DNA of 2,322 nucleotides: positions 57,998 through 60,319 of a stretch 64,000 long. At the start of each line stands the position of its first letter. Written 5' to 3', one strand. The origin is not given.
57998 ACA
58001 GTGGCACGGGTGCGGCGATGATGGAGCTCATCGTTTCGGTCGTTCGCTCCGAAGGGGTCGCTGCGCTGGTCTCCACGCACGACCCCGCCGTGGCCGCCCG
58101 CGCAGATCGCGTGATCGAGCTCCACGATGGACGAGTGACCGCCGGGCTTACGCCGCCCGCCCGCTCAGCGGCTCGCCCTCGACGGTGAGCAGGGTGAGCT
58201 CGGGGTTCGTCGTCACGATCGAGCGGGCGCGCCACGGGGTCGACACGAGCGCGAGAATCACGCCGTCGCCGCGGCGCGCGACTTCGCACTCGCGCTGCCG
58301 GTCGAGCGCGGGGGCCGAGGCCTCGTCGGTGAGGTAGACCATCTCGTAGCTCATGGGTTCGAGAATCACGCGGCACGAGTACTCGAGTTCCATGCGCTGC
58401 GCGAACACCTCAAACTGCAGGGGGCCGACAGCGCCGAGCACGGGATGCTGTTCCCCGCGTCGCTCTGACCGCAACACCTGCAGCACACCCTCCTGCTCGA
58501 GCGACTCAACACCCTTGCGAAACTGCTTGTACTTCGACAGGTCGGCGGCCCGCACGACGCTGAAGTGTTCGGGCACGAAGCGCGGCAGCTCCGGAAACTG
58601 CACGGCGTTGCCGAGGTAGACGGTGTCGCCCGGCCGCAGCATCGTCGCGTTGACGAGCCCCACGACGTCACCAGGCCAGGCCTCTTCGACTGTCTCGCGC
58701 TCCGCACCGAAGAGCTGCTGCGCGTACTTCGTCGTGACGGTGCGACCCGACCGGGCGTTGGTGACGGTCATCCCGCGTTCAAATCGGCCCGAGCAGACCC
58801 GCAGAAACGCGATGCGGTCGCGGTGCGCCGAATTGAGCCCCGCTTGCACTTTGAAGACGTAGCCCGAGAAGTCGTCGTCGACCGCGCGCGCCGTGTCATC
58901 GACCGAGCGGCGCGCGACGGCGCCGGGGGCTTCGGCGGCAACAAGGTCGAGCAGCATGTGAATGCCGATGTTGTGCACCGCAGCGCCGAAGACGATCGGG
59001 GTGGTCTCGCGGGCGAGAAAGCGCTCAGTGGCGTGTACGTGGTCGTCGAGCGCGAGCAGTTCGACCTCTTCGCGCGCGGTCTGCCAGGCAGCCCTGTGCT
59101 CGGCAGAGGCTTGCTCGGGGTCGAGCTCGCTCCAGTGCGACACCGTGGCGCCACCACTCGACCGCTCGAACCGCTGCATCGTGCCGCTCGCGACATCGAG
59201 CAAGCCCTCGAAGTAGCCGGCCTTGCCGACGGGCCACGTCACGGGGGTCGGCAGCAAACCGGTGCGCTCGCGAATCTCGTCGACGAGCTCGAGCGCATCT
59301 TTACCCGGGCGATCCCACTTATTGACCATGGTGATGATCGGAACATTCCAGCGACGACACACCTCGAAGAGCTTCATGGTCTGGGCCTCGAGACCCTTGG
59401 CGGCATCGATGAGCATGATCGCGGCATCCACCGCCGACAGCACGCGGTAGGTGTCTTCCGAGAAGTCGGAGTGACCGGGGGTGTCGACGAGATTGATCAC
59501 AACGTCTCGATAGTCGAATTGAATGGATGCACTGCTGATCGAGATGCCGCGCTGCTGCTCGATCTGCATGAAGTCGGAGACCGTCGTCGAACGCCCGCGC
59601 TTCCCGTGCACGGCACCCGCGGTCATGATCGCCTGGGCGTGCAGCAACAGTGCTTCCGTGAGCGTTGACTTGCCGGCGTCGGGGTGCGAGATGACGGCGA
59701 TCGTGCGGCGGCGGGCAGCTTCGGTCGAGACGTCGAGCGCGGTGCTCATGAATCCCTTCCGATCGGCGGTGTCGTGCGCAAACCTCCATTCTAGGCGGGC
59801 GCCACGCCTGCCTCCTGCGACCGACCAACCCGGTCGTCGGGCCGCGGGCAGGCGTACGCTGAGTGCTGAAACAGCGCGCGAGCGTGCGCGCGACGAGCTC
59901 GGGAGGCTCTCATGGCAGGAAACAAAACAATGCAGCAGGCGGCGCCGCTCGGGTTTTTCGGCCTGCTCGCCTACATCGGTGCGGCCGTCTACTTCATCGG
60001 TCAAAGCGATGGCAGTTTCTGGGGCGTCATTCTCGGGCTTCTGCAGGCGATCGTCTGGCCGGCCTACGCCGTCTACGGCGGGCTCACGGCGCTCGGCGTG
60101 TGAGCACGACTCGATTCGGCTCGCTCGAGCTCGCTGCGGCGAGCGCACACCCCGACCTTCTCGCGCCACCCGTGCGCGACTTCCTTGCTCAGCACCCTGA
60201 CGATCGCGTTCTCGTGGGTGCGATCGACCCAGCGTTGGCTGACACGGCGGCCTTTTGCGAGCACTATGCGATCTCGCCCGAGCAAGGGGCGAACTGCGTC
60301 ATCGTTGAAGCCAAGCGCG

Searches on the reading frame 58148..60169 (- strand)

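Call 76: search_protein_families(library=pfam, proteins=[window:58148-60169:-], max_evalue=0.0001)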
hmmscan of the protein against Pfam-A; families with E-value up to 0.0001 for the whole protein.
window:58148-60169:- (673 aa): 5 families
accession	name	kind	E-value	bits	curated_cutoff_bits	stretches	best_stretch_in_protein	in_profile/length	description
PF00009.33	GTP_EFTU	-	6.3e-50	169.8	26.5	1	153-413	2-185/188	Elongation factor Tu GTP binding domain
PF16658.11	RF3_C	-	7.1e-35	120.1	40.1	1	525-650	1-130/132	Class II release factor RF3, C-terminal domain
PF22042.2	EF-G_D2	-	1.3e-22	80.1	27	1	434-518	2-82/84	Elongation factor G domain 2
PF01926.29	MMR_HSR1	-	2e-08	34.8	21.9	1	157-284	2-113/113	50S ribosome-binding GTPase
PF03144.31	GTP_EFTU_D2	-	8.4e-07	29.8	30.3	1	452-517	2-72/73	Elongation factor Tu domain 2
